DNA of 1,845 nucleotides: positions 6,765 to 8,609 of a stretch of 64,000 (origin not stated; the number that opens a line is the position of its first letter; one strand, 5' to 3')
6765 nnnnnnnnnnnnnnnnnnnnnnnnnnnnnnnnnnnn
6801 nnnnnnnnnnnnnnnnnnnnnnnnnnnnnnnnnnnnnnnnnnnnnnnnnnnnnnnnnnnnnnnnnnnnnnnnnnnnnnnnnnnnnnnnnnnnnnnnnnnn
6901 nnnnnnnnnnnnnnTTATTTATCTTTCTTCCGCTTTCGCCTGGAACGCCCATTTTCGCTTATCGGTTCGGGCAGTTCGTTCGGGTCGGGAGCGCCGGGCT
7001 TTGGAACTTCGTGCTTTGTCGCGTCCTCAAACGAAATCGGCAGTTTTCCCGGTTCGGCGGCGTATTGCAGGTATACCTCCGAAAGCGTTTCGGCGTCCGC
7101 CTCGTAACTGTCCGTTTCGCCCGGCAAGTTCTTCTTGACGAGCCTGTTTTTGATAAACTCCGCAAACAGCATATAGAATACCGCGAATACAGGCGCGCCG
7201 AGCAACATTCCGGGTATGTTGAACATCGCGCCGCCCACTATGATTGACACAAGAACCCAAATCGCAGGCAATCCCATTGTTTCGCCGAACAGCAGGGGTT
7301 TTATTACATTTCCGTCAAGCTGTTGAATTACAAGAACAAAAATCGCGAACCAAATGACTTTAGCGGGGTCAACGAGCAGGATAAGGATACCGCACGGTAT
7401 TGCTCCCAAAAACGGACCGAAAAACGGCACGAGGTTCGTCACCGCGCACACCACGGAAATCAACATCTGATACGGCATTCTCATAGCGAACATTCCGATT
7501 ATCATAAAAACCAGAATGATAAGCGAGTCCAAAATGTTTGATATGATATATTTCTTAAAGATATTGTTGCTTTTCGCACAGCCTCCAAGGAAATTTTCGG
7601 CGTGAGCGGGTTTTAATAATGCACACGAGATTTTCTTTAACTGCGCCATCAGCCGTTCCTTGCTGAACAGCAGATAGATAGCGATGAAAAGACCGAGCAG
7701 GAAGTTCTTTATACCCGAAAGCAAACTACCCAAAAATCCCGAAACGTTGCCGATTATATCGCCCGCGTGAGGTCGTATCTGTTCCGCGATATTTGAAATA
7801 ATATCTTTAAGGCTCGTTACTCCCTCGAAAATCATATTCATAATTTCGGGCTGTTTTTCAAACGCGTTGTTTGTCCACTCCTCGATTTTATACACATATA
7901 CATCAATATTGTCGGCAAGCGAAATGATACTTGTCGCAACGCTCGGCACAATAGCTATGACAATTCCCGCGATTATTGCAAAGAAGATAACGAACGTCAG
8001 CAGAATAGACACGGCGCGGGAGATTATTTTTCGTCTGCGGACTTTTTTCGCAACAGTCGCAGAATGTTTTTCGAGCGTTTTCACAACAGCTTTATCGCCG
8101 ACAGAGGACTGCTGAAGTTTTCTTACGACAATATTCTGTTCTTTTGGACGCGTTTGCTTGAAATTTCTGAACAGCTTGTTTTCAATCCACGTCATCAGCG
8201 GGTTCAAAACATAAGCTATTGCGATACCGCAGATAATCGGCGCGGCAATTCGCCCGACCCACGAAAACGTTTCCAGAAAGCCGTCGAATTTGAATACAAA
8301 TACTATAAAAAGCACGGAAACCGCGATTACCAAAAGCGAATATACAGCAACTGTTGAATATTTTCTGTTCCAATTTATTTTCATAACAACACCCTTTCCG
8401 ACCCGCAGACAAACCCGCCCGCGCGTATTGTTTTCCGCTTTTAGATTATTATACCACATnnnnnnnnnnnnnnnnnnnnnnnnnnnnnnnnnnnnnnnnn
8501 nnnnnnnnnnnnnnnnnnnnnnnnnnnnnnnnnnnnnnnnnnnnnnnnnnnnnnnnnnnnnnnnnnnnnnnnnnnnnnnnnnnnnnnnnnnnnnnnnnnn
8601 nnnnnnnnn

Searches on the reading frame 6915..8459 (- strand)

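Call 3: search_protein_families(library=pfam, proteins=[window:6915-8459:-], max_evalue=0.1)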
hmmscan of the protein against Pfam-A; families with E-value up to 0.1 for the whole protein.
window:6915-8459:- (514 aa): 2 families
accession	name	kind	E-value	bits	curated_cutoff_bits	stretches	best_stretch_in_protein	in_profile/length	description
PF01594.21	AI-2E_transport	-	4.8e-47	161.2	34.3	1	137-433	39-324/327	AI-2E family transporter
PF05055.17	DUF677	-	0.012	15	29.1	1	98-226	130-264/336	Protein of unknown function (DUF677)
